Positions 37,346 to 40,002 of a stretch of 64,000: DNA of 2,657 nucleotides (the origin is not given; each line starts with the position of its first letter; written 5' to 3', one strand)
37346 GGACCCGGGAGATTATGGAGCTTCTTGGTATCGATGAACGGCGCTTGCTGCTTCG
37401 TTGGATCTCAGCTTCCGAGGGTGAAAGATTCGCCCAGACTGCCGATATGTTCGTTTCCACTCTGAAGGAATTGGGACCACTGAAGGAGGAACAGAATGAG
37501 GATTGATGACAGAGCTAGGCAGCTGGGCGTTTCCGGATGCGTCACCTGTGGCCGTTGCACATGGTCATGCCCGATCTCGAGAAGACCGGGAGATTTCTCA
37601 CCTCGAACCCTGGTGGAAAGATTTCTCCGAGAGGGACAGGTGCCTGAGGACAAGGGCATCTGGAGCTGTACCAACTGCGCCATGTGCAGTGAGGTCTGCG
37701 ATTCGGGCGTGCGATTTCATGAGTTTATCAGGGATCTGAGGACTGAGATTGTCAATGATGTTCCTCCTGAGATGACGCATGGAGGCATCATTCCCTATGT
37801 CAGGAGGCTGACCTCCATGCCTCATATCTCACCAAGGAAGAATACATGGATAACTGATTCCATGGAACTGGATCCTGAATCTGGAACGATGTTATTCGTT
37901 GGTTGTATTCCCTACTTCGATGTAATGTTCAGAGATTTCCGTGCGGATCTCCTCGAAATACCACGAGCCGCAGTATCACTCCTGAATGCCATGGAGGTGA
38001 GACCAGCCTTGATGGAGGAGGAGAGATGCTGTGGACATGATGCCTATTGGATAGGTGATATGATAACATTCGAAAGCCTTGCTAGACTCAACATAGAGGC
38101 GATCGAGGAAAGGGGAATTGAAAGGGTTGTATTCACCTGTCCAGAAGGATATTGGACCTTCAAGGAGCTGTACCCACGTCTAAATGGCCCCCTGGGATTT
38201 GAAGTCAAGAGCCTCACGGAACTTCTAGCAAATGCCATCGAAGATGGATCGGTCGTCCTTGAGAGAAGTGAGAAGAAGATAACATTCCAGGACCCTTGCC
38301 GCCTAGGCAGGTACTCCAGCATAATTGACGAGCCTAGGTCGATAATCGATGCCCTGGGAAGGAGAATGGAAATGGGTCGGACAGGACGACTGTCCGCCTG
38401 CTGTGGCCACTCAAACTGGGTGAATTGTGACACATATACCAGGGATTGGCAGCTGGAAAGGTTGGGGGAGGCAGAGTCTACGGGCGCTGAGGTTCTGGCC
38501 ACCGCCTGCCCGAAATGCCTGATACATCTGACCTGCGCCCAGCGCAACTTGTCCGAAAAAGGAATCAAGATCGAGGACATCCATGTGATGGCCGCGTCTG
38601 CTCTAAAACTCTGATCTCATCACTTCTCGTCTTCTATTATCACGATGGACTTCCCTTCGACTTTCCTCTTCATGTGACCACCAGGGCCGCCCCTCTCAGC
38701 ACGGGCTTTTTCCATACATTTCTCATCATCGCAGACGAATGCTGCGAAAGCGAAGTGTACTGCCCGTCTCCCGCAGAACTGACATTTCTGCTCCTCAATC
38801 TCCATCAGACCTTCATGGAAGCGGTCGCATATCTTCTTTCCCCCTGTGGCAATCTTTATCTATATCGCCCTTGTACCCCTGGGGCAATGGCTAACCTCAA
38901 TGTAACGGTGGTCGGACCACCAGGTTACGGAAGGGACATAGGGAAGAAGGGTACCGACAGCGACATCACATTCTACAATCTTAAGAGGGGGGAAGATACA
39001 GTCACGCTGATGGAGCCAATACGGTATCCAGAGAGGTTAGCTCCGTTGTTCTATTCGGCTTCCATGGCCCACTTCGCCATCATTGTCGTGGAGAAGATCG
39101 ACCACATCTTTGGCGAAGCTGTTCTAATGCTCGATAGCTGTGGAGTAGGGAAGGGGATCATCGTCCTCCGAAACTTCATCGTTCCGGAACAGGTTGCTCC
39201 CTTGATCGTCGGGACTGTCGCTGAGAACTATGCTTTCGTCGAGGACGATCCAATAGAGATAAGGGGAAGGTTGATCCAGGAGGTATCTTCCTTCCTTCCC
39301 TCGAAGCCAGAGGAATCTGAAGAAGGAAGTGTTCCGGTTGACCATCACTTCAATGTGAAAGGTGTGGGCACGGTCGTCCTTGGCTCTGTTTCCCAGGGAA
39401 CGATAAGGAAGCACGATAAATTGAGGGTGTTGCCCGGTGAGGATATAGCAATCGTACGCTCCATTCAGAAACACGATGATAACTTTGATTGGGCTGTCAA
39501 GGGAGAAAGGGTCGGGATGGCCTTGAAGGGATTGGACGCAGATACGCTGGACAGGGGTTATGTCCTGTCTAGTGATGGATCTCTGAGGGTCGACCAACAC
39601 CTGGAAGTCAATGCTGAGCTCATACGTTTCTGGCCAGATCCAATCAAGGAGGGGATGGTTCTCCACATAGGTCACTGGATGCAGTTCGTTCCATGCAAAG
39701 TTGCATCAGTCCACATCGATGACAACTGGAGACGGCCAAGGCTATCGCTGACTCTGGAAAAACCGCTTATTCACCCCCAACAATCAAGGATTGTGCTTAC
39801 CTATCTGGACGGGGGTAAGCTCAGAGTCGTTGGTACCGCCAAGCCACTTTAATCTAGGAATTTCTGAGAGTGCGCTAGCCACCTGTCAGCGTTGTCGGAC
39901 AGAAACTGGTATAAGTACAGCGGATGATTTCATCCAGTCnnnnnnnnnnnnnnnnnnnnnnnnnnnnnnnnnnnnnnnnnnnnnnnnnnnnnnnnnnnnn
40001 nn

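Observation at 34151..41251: Hdr cluster with one bifurcating core but two alternative disulfide-reductase modules, split by an EF-Tu-like pseudo-GTPase and an antisense Zn-ribbon ORF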

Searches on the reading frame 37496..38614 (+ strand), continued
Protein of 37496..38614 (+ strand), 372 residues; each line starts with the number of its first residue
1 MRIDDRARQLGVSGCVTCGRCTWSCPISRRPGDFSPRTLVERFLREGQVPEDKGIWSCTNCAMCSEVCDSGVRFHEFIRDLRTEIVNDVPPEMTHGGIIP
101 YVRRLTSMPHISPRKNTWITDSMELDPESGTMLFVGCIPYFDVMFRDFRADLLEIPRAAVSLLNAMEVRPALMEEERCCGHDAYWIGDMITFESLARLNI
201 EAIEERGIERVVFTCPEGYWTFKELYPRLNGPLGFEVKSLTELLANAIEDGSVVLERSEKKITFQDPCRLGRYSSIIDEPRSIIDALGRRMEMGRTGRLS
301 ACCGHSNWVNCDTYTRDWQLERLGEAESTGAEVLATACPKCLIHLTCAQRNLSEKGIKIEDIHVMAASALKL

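Call 58: search_protein_families(library=pfam, proteins=[L060:5292-9491:+, L060:14547-15218:+, L060:15223-16896:+, L060:16897-17709:+, L060:17727-19157:-, L060:2412-4646:-, L060:1019-2377:-, L060:4651-5004:-, L060:19316-19942:+], max_evalue=0.00001)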
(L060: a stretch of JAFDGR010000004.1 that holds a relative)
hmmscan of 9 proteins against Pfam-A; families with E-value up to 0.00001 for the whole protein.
L060:5292-9491:+ (1399 aa): 22 families
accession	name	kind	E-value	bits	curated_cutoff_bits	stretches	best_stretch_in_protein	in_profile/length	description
PF07992.20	Pyr_redox_2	-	1.7e-51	175.8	26.1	3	166-463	2-291/291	Pyridine nucleotide-disulphide oxidoreductase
PF14691.11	Fer4_20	-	6e-19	68.4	25.8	1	74-151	29-109/113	Dihydroprymidine dehydrogenase domain II, 4Fe-4S cluster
PF13450.12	NAD_binding_8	-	8.7e-18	64.8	21.9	2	169-205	1-37/68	NAD(P)-binding Rossmann-like domain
PF13738.12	Pyr_redox_3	-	3.2e-16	59.9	30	1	295-447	164-305/305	Pyridine nucleotide-disulphide oxidoreductase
PF01266.30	DAO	-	5.9e-16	59.4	27.9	0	166-200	1-35/353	FAD dependent oxidoreductase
PF12838.12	Fer4_7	-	3e-13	50.4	27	1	1330-1378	2-52/52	4Fe-4S dicluster domain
PF00890.30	FAD_binding_2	-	4.4e-13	49.6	20.4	1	984-1021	1-38/414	FAD binding domain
PF00037.32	Fer4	-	4.7e-13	48.8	21.1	1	1359-1378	3-22/24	4Fe-4S binding domain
PF00070.33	Pyr_redox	-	6.6e-13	49.4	22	0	297-369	1-77/82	Pyridine nucleotide-disulphide oxidoreductase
PF12831.13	FAD_oxidored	-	7.7e-11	42.4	27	1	984-1030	1-48/416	FAD dependent oxidoreductase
PF01593.30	Amino_oxidase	-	9.1e-11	42.1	19.8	0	992-1022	1-31/443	Flavin containing amine oxidoreductase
PF01946.23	Thi4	-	5.5e-10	39.3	26.2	0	164-204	17-58/235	Thi4 family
PF01494.25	FAD_binding_3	-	6.2e-10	39.3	22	0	166-198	3-35/349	FAD binding domain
PF13237.11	Fer4_10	-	3.1e-08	33.9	25.5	1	1326-1375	5-53/53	4Fe-4S dicluster domain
PF14697.11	Fer4_21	-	6.2e-08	33.1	35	1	1324-1376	2-53/59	4Fe-4S dicluster domain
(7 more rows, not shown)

L060:14547-15218:+ (223 aa): 1 family
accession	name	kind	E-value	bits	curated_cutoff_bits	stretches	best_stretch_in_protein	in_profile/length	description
PF02662.21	FlpD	-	7.5e-33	113.6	22.3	1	2-93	32-123/123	Methyl-viologen-reducing hydrogenase, delta subunit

L060:15223-16896:+ (557 aa): 14 families
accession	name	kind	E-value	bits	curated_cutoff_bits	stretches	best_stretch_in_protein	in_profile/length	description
PF07992.20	Pyr_redox_2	-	2.2e-32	113.1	26.1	1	243-543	2-291/291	Pyridine nucleotide-disulphide oxidoreductase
PF13738.12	Pyr_redox_3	-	1.8e-19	70.6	30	1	2-93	163-251/305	Pyridine nucleotide-disulphide oxidoreductase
PF14691.11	Fer4_20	-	1.9e-19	70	25.8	1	148-228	29-112/113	Dihydroprymidine dehydrogenase domain II, 4Fe-4S cluster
PF13450.12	NAD_binding_8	-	5.3e-13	49.5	21.9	1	246-280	1-34/68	NAD(P)-binding Rossmann-like domain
PF01266.30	DAO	-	6e-13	49.5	27.9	1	243-278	1-35/353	FAD dependent oxidoreductase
PF00070.33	Pyr_redox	-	3.5e-11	43.9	22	0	5-88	1-75/82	Pyridine nucleotide-disulphide oxidoreductase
PF01946.23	Thi4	-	1.3e-10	41.4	26.2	0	242-300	18-74/235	Thi4 family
PF12831.13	FAD_oxidored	-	8.7e-10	38.9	27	1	6-39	2-35/416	FAD dependent oxidoreductase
PF00890.30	FAD_binding_2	-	1.3e-09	38.2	20.4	0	6-38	2-34/414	FAD binding domain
PF01494.25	FAD_binding_3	-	4.2e-09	36.5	22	0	5-36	3-34/349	FAD binding domain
PF01134.28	GIDA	-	6.6e-08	32.5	22.1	0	6-33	2-29/391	Glucose inhibited division protein A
PF03486.20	HI0933_like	-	2.6e-07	30.8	50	0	5-39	2-36/244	HI0933-like protein Rossmann domain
PF01262.27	AlaDh_PNT_C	-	2.3e-06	27.6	23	0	4-34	29-59/214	Alanine dehydrogenase/PNT, C-terminal domain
PF13187.11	Fer4_9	-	6.1e-06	26.6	27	0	101-116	35-50/52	4Fe-4S dicluster domain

L060:16897-17709:+ (270 aa): 0 families

L060:17727-19157:- (476 aa): 2 families
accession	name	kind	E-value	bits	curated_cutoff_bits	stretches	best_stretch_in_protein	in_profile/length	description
PF07690.21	MFS_1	-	9.9e-57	192.8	33.4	2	62-412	1-345/347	Major Facilitator Superfamily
PF00083.30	Sugar_tr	-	2.3e-11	43.7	22.3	1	303-471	44-205/452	Sugar (and other) transporter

L060:2412-4646:- (744 aa): 9 families
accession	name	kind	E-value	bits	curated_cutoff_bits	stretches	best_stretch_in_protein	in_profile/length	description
PF02518.31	HATPase_c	-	2.2e-29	102.6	26.4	1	627-735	2-110/111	Histidine kinase-, DNA gyrase B-, and HSP90-like ATPase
PF13185.12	GAF_2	-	5.5e-18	65.9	28.6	1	340-481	2-136/136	GAF domain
PF00989.32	PAS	-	1.9e-17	63.7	22.6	1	197-309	1-113/113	PAS fold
PF13426.13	PAS_9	-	2.1e-17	63.7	27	1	208-311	2-103/103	PAS domain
PF08448.16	PAS_4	-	2.2e-17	63.7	23.1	1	203-313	1-109/110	PAS fold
PF01590.32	GAF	-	9.9e-14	52.4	22.4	1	341-480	1-133/133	GAF domain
PF13188.13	PAS_8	-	1.2e-12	47.6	21.8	1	197-262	1-61/65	PAS domain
PF00512.31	HisKA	-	1.4e-12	47.9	26.9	1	512-581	2-63/66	His Kinase A (phospho-acceptor) domain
PF13492.12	GAF_3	-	2.5e-09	38.1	27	1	342-482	2-129/129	GAF domain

L060:1019-2377:- (452 aa): 7 families
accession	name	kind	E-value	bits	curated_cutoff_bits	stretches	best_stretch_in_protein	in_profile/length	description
PF00158.32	Sigma54_activat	-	9.6e-72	240.6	20.2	1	145-312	1-168/168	Sigma-54 interaction domain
PF00072.30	Response_reg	-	1.8e-31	109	30.2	1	7-113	1-107/111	Response regulator receiver domain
PF25601.1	AAA_lid_14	-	6.5e-28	96.8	27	1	317-394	1-78/87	AAA+ ATPase lid domain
PF14532.12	Sigma54_activ_2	-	1.1e-20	74.7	25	1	146-316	1-138/138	Sigma-54 interaction domain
PF02954.25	HTH_8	-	3e-15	56.1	22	1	402-442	2-42/42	Bacterial regulatory protein, Fis family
PF00004.35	AAA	-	7e-07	30.2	21.2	1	169-303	1-128/131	ATPase family associated with various cellular activities (AAA)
PF07728.20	AAA_5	-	9.5e-06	26.1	22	0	169-287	2-123/139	AAA domain (dynein-related subfamily)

L060:4651-5004:- (117 aa): 0 families

L060:19316-19942:+ (208 aa): 0 families

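Call 79: predict_structure(alignment_id=A1)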
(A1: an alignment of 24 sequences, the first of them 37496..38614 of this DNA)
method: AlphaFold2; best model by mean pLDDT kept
length: 372 residues; sequences in the alignment: 24
mean_pLDDT: 91.0   pTM: 0.90
mean pLDDT of the five models: 91.0, 89.3, 89.2, 89.1, 87.8
residues with pLDDT >= 90: 221; 70-90: 149; 50-70: 2; < 50: 0
segments of 3 or more residues with pLDDT < 50: none
pLDDT, mean of each block of 10 residues (from residue 1): 85 80 81 83 88 85 88 91 90 87 90 79 93 94 91 97 97 88 93 96 95 97 96 97 98 96 94 93 98 89 83 89 94 96 93 87 98 82
secondary structure, 60 per line:
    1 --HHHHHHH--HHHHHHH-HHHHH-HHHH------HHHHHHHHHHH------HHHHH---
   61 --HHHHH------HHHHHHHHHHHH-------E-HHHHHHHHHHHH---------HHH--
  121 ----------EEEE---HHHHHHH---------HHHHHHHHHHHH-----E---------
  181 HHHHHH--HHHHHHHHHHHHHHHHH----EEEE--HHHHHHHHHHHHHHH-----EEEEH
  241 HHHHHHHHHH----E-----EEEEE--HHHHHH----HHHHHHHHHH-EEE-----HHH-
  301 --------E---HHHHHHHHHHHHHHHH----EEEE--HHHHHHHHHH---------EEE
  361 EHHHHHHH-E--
elements in order: H3-9 H12-18 H20-24 H26-29 H36-46 H53-57 H63-67 H74-85 H95-106 E131-134 H138-144 H154-165 H181-186 H189-205 E210-213 H216-230 E236-239 H240-250 E261-265 H268-273 H278-287 E289-291 H313-328 E333-336 H339-348 E358-361 H362-368

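Call 82: fold_search(model_id=the predicted structure, library=pdb)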
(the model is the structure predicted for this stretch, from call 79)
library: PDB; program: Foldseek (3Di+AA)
matches with E <= 10: 540; with E <= 0.001: 16
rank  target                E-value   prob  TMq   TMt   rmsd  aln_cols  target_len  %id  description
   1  9ojn                  9.5e-17  1.00  0.77  0.40   4.9       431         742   22  Structure of Mycobacterium smegmatis EtfD (released 2025-05-21)
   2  9a6l_A                3.5e-09  1.00  0.51  0.78   3.3       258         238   20  Integrative model of LUTA-LUTB by crosslinking MS and deep learning (released 2024-09-18)
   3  7bkb_B                7.2e-07  1.00  0.48  0.60   4.7       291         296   15  Formate dehydrogenase - heterodisulfide reductase - formylmethanofuran dehydrogenase complex from Methanospirillum hun (released 2021-09-29)
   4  8rwn_B                9.8e-07  1.00  0.51  0.65   4.8       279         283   16  CryoEM structure of the Hdr(ABC)2 subunits of the Elp-Hdr complex of Methanothermobacter marburgensis (released 2025-05-14)
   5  8rvy_B                2.6e-06  1.00  0.51  0.65   4.8       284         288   17  CryoEM structure of the Elp-Hdr complex of Methanothermobacter marburgensis state 1 (composite structure) (released 2025-05-14)
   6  8rvu_B                2.9e-06  1.00  0.51  0.65   4.7       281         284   16  CryoEM structure of the Elp-Hdr complex of Methanothermobacter marburgensis state 2 (composite structure) (released 2025-05-14)
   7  5odc_B                7.8e-06  1.00  0.51  0.64   3.9       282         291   16  Heterodisulfide reductase / [NiFe]-hydrogenase complex from Methanothermococcus thermolithotrophicus at 2.3 A resoluti (released 2017-08-30)
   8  8rvy_b                1.6e-05  1.00  0.50  0.64   4.7       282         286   15  CryoEM structure of the Elp-Hdr complex of Methanothermobacter marburgensis state 1 (composite structure) (released 2025-05-14)
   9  3s7z_B                3.1e-04  1.00  0.29  0.42   8.2       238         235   11  Crystal Structure of Putative Aspartate Racemase from Salmonella Typhimurium Complexed with Succinate (released 2011-10-05)
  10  1jfl_A                3.1e-04  1.00  0.26  0.37   9.8       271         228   12  CRYSTAL STRUCTURE DETERMINATION OF ASPARTATE RACEMASE FROM AN ARCHAEA (released 2002-06-05)
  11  5evc_A                3.8e-04  1.00  0.29  0.40   8.3       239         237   11  Crystal structure of putative aspartate racemase from Salmonella Typhimurium complexed with sulfate and potassium (released 2015-12-02)
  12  3s7z_A                3.8e-04  1.00  0.28  0.40   8.2       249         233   12  Crystal Structure of Putative Aspartate Racemase from Salmonella Typhimurium Complexed with Succinate (released 2011-10-05)
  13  3s81_B                4.0e-04  1.00  0.27  0.38   8.6       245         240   11  Crystal Structure of Putative Aspartate Racemase from Salmonella Typhimurium (released 2011-06-15)
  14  3s81_C                6.0e-04  1.00  0.29  0.41   8.3       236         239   11  Crystal Structure of Putative Aspartate Racemase from Salmonella Typhimurium (released 2011-06-15)
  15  5evc_B                6.3e-04  1.00  0.28  0.40   8.4       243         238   12  Crystal structure of putative aspartate racemase from Salmonella Typhimurium complexed with sulfate and potassium (released 2015-12-02)
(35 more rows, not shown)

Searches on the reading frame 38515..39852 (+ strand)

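Call 3: search_protein_families(library=pfam, proteins=[window:38515-39852:+], max_evalue=0.01)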
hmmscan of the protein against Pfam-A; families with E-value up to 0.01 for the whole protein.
window:38515-39852:+ (445 aa): 2 families
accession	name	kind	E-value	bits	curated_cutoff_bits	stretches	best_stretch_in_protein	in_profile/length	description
PF03144.31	GTP_EFTU_D2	-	3.5e-12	47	30.3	1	285-351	1-72/73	Elongation factor Tu domain 2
PF14578.12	GTP_EFTU_D4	-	0.00016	22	23.8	1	286-339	18-72/86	Elongation factor Tu domain 4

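Call 4: search_protein_families(library=ncbifam, proteins=[window:38515-39852:+], max_evalue=0.01)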
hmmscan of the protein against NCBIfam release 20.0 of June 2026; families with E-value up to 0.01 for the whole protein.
window:38515-39852:+ (445 aa): 12 families
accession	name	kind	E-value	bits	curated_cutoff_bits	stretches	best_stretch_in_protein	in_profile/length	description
TIGR00475.1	selB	equivalog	1.1e-20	73.9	242.25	1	273-429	179-323/581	selenocysteine-specific translation elongation factor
NF008969.0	PRK12317.1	subfamily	4.8e-15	55.1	502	1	264-397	220-353/426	elongation factor 1-alpha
NF009372.0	PRK12735.1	subfamily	1.6e-12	47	479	1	189-366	132-310/396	elongation factor Tu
NF000766.0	PRK00049.1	subfamily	3.6e-12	45.8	449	1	189-365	132-309/396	elongation factor Tu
NF009373.0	PRK12736.1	subfamily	6.5e-12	44.9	452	1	191-366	134-308/394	elongation factor Tu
TIGR00485.1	EF-Tu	equivalog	3.1e-11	42.6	522.4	1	190-364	133-306/394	elongation factor Tu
TIGR00483.1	EF-1_alpha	equivalog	1.1e-08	33.9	540.1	1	270-352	227-309/427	translation elongation factor EF-1 subunit alpha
NF041207.1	tRNA_bind_PBP11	equivalog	2.4e-07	30.6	100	1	271-339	25-89/104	tRNA-binding protein Pbp11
NF004035.0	PRK05506.1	subfamily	7.3e-05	21.2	715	1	289-399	260-367/632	bifunctional sulfate adenylyltransferase subunit 1/adenylylsulfate kinase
NF003478.0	PRK05124.1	equivalog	0.00028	19.6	590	1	290-398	264-369/475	sulfate adenylyltransferase subunit CysN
TIGR02034.1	CysN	subfamily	0.0011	18.2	336.1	1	290-400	237-344/406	sulfate adenylyltransferase, large subunit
NF003078.0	PRK04004.1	equivalog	0.01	14.5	468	0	291-339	493-541/598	translation initiation factor IF-2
